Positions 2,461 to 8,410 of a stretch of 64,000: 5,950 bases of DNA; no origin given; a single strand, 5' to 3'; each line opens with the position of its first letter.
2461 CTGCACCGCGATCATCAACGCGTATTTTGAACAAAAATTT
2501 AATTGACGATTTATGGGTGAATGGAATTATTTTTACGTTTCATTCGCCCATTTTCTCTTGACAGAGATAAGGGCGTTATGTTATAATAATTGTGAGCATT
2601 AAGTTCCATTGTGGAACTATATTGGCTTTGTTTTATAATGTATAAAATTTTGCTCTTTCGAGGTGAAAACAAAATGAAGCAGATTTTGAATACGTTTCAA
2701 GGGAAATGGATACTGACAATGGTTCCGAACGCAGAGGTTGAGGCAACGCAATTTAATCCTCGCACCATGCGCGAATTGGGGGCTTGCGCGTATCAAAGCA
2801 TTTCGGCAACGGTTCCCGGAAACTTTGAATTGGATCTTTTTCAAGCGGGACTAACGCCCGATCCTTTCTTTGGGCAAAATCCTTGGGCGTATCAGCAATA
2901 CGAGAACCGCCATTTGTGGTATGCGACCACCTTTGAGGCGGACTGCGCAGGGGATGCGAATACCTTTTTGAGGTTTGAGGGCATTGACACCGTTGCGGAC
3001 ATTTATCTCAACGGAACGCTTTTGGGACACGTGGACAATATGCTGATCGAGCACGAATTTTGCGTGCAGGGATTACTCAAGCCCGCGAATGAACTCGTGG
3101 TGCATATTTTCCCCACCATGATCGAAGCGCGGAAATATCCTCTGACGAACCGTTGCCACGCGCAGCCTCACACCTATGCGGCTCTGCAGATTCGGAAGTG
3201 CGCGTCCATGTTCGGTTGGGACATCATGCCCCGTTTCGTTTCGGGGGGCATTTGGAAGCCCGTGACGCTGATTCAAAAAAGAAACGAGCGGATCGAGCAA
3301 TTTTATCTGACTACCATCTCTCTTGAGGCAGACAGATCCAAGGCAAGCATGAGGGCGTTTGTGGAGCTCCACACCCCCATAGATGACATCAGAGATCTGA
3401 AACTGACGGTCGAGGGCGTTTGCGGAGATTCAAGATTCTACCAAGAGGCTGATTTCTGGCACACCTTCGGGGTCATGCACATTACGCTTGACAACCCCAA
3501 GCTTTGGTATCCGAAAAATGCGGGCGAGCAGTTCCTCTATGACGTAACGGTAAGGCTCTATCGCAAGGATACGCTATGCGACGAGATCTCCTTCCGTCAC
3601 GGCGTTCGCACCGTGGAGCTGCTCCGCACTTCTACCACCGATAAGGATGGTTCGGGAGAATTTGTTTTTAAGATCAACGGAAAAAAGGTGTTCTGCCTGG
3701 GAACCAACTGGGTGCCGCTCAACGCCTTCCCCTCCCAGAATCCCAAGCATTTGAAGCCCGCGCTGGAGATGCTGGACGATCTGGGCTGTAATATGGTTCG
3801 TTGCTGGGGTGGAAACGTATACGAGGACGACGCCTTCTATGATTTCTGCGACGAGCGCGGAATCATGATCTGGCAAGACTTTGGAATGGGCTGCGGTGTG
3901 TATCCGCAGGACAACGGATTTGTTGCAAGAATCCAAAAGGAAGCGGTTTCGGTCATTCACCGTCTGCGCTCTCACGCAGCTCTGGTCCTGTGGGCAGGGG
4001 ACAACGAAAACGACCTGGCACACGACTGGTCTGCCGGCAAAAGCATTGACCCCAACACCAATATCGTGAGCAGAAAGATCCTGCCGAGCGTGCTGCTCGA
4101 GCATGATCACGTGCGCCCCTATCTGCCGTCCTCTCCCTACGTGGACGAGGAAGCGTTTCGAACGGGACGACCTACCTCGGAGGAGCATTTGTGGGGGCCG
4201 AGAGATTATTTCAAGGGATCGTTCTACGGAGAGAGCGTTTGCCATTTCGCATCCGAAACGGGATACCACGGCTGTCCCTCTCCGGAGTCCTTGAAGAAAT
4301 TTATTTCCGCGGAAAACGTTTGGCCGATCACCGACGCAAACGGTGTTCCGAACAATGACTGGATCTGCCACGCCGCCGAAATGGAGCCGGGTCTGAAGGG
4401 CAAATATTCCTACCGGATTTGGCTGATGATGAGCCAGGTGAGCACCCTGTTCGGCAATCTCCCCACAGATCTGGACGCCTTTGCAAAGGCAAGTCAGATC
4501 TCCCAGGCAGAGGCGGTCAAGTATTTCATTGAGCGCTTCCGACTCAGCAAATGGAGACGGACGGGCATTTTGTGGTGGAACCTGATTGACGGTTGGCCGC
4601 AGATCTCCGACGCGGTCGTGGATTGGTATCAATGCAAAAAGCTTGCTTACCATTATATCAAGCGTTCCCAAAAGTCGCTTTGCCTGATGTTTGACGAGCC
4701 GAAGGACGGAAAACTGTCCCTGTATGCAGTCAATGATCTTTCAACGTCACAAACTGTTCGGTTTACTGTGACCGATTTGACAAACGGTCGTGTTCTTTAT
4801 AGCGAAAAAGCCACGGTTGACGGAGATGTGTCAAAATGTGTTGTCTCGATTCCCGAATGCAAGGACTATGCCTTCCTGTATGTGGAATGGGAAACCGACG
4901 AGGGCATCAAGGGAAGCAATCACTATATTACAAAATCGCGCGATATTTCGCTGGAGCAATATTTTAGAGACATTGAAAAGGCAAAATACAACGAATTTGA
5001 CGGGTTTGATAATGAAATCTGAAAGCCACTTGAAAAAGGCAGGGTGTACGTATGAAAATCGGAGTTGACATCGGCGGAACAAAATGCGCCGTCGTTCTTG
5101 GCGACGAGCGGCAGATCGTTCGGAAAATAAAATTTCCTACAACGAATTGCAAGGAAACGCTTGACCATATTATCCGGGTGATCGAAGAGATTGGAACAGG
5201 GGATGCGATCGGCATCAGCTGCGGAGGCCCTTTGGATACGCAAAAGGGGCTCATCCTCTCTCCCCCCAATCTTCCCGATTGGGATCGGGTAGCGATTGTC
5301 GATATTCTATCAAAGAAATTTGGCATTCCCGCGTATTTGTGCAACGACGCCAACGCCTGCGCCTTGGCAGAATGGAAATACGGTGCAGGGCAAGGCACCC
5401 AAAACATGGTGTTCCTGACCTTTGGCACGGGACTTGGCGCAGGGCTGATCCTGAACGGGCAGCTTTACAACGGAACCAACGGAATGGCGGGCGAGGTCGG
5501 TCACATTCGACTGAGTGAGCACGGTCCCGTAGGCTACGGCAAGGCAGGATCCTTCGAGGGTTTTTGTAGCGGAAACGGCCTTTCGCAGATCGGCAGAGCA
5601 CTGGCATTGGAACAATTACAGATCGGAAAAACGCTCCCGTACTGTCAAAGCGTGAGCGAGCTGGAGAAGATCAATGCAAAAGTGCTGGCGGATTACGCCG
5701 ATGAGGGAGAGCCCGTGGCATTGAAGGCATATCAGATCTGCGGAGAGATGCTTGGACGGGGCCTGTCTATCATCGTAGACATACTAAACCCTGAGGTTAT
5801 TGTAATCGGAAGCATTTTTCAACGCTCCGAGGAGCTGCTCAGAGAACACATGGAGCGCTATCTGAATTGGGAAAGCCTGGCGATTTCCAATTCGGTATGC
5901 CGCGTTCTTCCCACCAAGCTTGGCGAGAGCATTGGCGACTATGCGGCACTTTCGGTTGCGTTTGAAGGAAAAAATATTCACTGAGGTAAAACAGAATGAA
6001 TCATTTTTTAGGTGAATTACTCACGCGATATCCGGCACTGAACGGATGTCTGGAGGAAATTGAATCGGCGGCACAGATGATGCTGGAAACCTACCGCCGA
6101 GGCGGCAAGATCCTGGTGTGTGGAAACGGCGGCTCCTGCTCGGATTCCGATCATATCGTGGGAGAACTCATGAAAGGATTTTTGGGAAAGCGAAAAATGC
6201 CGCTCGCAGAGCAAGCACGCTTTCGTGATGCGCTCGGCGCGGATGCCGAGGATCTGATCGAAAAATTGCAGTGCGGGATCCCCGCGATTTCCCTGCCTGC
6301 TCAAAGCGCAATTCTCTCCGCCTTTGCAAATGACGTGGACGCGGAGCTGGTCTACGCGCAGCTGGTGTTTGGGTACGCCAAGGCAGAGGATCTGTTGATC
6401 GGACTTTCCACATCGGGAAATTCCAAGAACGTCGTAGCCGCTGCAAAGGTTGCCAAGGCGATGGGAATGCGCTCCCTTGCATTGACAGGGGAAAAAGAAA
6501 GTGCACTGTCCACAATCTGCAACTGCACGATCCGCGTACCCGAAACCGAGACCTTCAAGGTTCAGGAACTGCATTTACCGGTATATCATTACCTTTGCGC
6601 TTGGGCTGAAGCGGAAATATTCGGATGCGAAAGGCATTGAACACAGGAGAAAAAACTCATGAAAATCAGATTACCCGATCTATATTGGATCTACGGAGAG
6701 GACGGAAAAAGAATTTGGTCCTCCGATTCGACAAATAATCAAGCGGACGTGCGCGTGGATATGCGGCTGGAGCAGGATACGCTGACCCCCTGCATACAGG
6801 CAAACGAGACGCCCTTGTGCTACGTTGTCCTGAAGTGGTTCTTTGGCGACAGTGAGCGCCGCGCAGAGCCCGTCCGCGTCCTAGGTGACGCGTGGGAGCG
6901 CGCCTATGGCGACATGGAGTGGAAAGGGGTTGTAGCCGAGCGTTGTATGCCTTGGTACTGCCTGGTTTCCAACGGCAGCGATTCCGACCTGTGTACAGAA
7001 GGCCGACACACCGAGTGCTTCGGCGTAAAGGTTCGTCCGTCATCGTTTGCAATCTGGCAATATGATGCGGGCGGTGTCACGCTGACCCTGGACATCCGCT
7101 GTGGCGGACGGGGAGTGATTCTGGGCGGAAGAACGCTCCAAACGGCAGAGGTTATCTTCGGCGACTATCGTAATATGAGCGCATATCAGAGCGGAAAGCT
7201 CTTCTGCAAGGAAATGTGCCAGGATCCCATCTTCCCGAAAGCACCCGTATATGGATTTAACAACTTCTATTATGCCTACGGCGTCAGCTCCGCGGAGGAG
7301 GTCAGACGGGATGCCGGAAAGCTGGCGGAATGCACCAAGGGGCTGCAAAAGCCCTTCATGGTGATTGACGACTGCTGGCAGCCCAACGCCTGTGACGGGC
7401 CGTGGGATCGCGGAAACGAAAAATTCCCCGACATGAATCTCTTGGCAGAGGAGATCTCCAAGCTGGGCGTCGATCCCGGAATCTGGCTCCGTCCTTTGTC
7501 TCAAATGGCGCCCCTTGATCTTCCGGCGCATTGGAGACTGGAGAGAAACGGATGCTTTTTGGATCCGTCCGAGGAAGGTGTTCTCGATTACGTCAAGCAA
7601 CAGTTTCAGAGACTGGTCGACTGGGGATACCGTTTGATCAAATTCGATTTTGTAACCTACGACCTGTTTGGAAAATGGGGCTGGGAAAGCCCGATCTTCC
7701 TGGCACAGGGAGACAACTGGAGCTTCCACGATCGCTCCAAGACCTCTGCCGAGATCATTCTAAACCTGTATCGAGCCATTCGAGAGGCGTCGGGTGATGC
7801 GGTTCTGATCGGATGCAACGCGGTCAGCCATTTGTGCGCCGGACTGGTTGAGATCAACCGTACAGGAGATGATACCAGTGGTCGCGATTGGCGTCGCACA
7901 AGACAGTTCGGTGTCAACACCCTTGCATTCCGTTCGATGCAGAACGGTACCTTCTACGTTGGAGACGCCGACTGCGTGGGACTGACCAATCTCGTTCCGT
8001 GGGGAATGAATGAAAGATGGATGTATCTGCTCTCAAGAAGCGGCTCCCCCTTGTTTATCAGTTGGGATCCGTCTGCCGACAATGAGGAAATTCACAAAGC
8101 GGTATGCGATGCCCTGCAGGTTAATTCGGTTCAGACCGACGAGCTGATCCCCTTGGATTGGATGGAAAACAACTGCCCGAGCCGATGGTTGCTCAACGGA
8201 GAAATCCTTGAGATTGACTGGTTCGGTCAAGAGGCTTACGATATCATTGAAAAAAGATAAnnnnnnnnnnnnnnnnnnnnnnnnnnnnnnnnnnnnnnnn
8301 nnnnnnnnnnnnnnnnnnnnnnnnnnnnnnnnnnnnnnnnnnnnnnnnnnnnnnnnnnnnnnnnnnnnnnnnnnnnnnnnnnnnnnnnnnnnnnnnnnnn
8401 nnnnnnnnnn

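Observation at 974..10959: Fossil tRNA-Ser(GCU)-targeted island carrying a complete glycoside-hydrolase operon, bracketed by tRNA 3'-end copies and ~205-bp direct repeats, with no integrase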

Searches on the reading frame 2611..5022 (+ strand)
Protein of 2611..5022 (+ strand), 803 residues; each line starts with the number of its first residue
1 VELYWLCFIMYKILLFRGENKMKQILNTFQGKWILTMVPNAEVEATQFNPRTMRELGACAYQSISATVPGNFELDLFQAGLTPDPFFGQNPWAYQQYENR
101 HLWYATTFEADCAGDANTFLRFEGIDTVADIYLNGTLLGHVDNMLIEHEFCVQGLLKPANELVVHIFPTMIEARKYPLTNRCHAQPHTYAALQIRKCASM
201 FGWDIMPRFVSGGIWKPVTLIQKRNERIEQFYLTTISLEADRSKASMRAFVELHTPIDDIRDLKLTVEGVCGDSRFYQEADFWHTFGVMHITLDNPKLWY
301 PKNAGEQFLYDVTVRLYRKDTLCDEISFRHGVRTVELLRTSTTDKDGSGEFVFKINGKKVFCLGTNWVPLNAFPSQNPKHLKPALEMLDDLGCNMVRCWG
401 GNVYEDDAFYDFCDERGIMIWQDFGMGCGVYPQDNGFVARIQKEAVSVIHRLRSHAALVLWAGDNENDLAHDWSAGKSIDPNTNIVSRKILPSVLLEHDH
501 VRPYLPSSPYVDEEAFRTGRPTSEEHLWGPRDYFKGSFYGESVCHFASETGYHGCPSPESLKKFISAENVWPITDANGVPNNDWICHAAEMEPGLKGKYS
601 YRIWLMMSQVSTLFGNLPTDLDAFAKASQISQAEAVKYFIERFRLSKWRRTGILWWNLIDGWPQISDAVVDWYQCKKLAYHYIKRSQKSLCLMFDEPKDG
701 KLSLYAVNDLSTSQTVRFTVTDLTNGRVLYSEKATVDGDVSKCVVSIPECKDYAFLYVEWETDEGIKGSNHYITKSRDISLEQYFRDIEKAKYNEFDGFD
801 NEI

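Call 7: search_protein_families(library=pfam, proteins=[window:2611-5022:+])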
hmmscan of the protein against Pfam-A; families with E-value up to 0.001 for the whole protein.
window:2611-5022:+ (803 aa): 3 families
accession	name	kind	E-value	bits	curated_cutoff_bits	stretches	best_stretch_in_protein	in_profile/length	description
PF22666.2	Glyco_hydro_2_N2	-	4.2e-36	125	27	1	63-216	11-167/167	Glycosyl hydrolase 2 galactose-binding domain-like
PF00703.27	Glyco_hydro_2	-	2.6e-08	35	23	1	286-333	68-109/109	Glycosyl hydrolases family 2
PF02837.24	Glyco_hydro_2_N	-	9.6e-05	22.8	28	1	29-166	4-133/169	Glycosyl hydrolases family 2, sugar binding domain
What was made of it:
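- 2674..5022 (+): GH2 glycoside hydrolase, with a consensus promoter at 2558-2587. Pfam Glyco_hydro_2_N2 4e-36 (call 7).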

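Call 41: find_encoding_contigs(protein=window:2674-5022:+, flank=10000, max_places=10)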
Protein window:2674-5022:+ (782 aa): no gene with exactly this product is on record in the collection.

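Call 66: search_protein_families(library=ncbifam, proteins=[window:2674-5022:+], max_evalue=0.01)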
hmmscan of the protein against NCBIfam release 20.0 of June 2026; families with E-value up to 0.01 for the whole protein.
window:2674-5022:+ (782 aa): 7 families
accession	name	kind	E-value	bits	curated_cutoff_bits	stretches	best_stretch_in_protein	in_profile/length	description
NF052611.1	beta_gal_Bga2A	equivalog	7.1e-13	47.5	999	2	192-401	200-398/1007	beta-galactosidase, LacZ type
NF050095.1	BetGlucuronLacZ4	equivalog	3.5e-12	45.2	950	1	189-420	146-376/666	beta-glucuronidase LacZ4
NF041463.1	GalB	equivalog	1.1e-10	40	900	1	269-459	308-492/869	beta-galactosidase GalB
NF007666.0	PRK10340.1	equivalog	2.7e-10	38.7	1284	2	190-449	194-453/1030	beta-galactosidase subunit alpha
NF007538.0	PRK10150.1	equivalog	9e-10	37.5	544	1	81-316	67-283/607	beta-glucuronidase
NF041462.1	GalA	equivalog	2e-09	36.1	900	1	268-458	248-416/763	beta-galactosidase GalA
NF041100.1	betagal_LacZ_Ttogales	equivalog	0.0099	13.6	2000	0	46-143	73-173/1090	beta-galactosidase LacZ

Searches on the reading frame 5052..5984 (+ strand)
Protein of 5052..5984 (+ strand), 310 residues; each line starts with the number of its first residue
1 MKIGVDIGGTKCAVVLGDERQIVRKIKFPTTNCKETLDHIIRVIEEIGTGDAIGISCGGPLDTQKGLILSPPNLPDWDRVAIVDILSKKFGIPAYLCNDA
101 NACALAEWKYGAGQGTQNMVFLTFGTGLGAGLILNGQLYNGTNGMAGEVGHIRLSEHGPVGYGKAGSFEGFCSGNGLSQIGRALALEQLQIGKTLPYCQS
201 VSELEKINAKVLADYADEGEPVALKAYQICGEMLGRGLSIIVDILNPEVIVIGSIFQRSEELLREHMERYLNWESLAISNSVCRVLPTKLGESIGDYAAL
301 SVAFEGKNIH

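Call 7: search_protein_families(library=pfam, proteins=[window:5052-5984:+])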
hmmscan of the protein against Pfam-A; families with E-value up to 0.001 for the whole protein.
window:5052-5984:+ (310 aa): 2 families
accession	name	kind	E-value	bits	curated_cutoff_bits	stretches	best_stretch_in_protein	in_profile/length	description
PF00480.26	ROK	-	5.2e-56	190.8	22.9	1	3-295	2-283/294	ROK family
PF02685.22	Glucokinase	-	2e-05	24.2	22.1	1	86-237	84-242/314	Glucokinase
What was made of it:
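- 5052..5984 (+): ROK-family sugar kinase. Pfam ROK 5e-56 (call 7).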

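Call 66: search_protein_families(library=ncbifam, proteins=[window:5052-5984:+], max_evalue=0.01)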
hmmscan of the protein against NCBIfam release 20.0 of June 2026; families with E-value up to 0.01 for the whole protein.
window:5052-5984:+ (310 aa): 13 families
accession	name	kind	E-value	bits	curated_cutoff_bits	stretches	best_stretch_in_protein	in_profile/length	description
TIGR00744.1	ROK_glcA_fam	subfamily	1.3e-50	172.5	260.35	1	3-295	1-300/318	ROK family glucokinase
NF003461.0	PRK05082.1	subfamily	1.9e-29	103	283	1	3-182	4-188/291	N-acetylmannosamine kinase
NF047937.1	TransRegNagC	equivalog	2.4e-28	99.4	650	1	52-290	142-371/399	DNA-binding transcriptional regulator NagC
NF045551.1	GK_Pyrobac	equivalog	3.4e-28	98.8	500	1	3-269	3-249/294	ATP-dependent glucokinase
NF047821.1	NactlManKinNanK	equivalog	3.5e-28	99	450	1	3-180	4-186/288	N-acetylmannosamine kinase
NF049930.1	TransRegMlc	equivalog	4.3e-28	98.7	530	1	45-290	141-377/405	sugar metabolism global transcriptional regulator Mlc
NF007108.0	PRK09557.1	equivalog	9.8e-25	87.5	443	1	1-262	2-261/303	fructokinase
NF007251.0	PRK09698.1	equivalog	9.8e-25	87.4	253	1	3-180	9-196/304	allose kinase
NF009835.0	PRK13310.1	equivalog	2.2e-23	83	380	1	1-295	1-292/303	N-acetylglucosamine kinase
NF045550.1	FrctkaseScrK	equivalog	2.1e-20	73.4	400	1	5-158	8-163/293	fructokinase ScrK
NF042998.1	bglucokin_BglK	equivalog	5.9e-20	71.7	550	1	5-269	6-260/291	beta-glucoside kinase BglK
NF045942.1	PolPhglucPhase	equivalog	2.2e-16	60.3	250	1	3-156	3-158/242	polyphosphate--glucose phosphotransferase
NF009836.0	PRK13311.1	equivalog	1.2e-10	41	551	1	1-155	1-161/256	N-acetyl-D-glucosamine kinase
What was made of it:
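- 5052..5984 (+): TIGR00744 1e-50, below its cut-off (call 66).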

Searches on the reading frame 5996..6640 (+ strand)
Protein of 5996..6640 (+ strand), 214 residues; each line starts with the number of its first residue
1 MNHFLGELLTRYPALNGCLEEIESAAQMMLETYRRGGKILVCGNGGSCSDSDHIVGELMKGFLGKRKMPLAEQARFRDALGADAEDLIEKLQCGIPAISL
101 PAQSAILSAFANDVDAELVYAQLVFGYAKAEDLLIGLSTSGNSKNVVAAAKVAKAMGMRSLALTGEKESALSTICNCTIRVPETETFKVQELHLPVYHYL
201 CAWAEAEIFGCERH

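Call 7: search_protein_families(library=pfam, proteins=[window:5996-6640:+])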
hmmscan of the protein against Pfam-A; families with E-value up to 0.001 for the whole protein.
window:5996-6640:+ (214 aa): 2 families
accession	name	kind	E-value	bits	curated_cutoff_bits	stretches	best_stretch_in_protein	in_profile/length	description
PF13580.11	SIS_2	-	1.8e-18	67.3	27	2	92-165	65-138/138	SIS domain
PF01380.27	SIS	-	1.2e-09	38.5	25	1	124-187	47-110/131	SIS domain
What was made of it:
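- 5996..6640 (+): SIS-domain sugar-phosphate isomerase (GmhA-like). Pfam SIS_2 and SIS (call 7).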

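Call 66: search_protein_families(library=ncbifam, proteins=[window:5996-6640:+], max_evalue=0.01)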
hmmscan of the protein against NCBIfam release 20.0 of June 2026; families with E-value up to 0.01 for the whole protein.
window:5996-6640:+ (214 aa): 19 families
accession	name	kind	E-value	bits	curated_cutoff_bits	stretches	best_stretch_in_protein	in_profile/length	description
NF010546.0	PRK13936.1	equivalog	1.6e-37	129.2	276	2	89-211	70-195/197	phosphoheptose isomerase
TIGR00441.1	gmhA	equivalog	6.5e-37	127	209.45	2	93-203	42-152/154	D-sedoheptulose 7-phosphate isomerase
NF001628.0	PRK00414.1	equivalog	3.7e-31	108.3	265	2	92-208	74-190/192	D-sedoheptulose 7-phosphate isomerase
NF010547.0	PRK13938.1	equivalog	3.9e-27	95.2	320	2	97-209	80-192/196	D-sedoheptulose 7-phosphate isomerase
NF008138.0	PRK10886.1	equivalog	8.3e-24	84.4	352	2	89-209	68-191/196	DnaA initiator-associating protein DiaA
TIGR03127.2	RuMP_HxlB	equivalog_domain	1.8e-09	37.8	160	1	129-187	71-129/178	6-phospho-3-hexuloisomerase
NF003915.0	PRK05441.1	subfamily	1.4e-08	34.2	168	1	124-181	125-182/300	N-acetylmuramic acid 6-phosphate etherase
TIGR00274.1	TIGR00274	equivalog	5e-08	32.4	302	1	130-181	126-177/291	N-acetylmuramic acid 6-phosphate etherase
NF041755.1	RuMP_HxlAB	equivalog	1.7e-07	30.6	500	1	128-188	286-346/391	bifunctional 3-hexulose-6-phosphate synthase/6-phospho-3-hexuloisomerase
NF009222.0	PRK12570.1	subfamily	2.1e-07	30.1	255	1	115-181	123-189/307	N-acetylmuramic acid 6-phosphate etherase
NF002805.0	PRK02947.1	subfamily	8.4e-06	25.1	135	1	128-170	105-147/247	sugar isomerase domain-containing protein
NF008458.0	PRK11337.1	equivalog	5.8e-05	22.2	378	1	129-186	187-244/293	MurR/RpiR family transcriptional regulator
NF040776.2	AlsR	equivalog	6.2e-05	22.1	400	1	129-186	175-232/279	transcriptional repressor AlsR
NF008451.0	PRK11302.1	subfamily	0.00084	18.9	296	1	118-186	163-230/286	transcriptional regulator HexR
TIGR01135.1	glmS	equivalog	0.00099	17.7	418.05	1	127-179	335-387/607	glutamine--fructose-6-phosphate transaminase (isomerizing)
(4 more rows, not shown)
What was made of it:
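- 5996..6640 (+): NCBIfam gmhA-like, below cut-off (call 66).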

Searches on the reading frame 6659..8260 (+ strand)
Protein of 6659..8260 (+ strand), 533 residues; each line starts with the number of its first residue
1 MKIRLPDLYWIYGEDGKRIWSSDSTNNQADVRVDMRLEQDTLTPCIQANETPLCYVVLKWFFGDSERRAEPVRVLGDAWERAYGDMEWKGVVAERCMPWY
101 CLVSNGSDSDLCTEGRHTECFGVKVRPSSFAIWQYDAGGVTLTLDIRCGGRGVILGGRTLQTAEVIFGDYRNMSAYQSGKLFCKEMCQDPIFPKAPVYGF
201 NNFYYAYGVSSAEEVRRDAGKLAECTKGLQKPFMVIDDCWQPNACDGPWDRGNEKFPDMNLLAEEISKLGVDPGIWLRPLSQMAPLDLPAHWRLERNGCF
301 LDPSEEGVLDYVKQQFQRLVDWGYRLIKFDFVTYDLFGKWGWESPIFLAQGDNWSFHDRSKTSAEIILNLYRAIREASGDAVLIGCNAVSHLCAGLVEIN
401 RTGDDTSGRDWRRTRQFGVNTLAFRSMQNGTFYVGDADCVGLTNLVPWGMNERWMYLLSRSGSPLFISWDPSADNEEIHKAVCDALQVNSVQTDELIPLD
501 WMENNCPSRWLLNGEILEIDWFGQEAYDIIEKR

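Call 7: search_protein_families(library=pfam, proteins=[window:6659-8260:+])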
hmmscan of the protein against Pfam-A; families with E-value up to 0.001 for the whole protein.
window:6659-8260:+ (533 aa): 0 families

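Call 66: search_protein_families(library=ncbifam, proteins=[window:6659-8260:+], max_evalue=0.01)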
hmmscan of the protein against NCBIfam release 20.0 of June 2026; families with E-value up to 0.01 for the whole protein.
window:6659-8260:+ (533 aa): 0 families

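Call 67: search_solved_structures(query=window:6659-8260:+, max_evalue=1)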
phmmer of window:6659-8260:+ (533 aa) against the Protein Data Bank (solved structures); distinct sequences matched with E-value up to 1: 5.
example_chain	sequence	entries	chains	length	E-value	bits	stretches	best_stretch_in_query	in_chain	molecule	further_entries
1zy9_A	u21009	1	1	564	0.0055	18.2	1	226-332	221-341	alpha-galactosidase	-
5m0x_A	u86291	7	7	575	0.0059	18.1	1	226-332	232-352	Alpha-galactosidase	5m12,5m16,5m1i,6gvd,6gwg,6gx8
8j53_A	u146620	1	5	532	0.0059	18.1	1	219-307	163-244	GH31 alpha-galactosidase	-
3a5v_A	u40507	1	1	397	0.018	16.5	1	196-276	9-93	Alpha-galactosidase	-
6gta_A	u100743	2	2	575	0.02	16.3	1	226-332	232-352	Alpha-galactosidase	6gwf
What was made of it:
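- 6659..8260 (+): 533-aa protein with no family assignment. Weakly alpha-galactosidase-like and not a recombinase. PDB alpha-galactosidases at E about 0.006 (call 67).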

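Call 82: search_protein_families(library=phrogs, proteins=[window:6659-8260:+], max_evalue=0.01)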
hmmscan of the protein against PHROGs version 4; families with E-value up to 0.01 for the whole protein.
window:6659-8260:+ (533 aa): 0 families
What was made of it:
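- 6659..8260 (+): No Pfam, NCBIfam or PHROG hit (calls 7, 66, 82).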
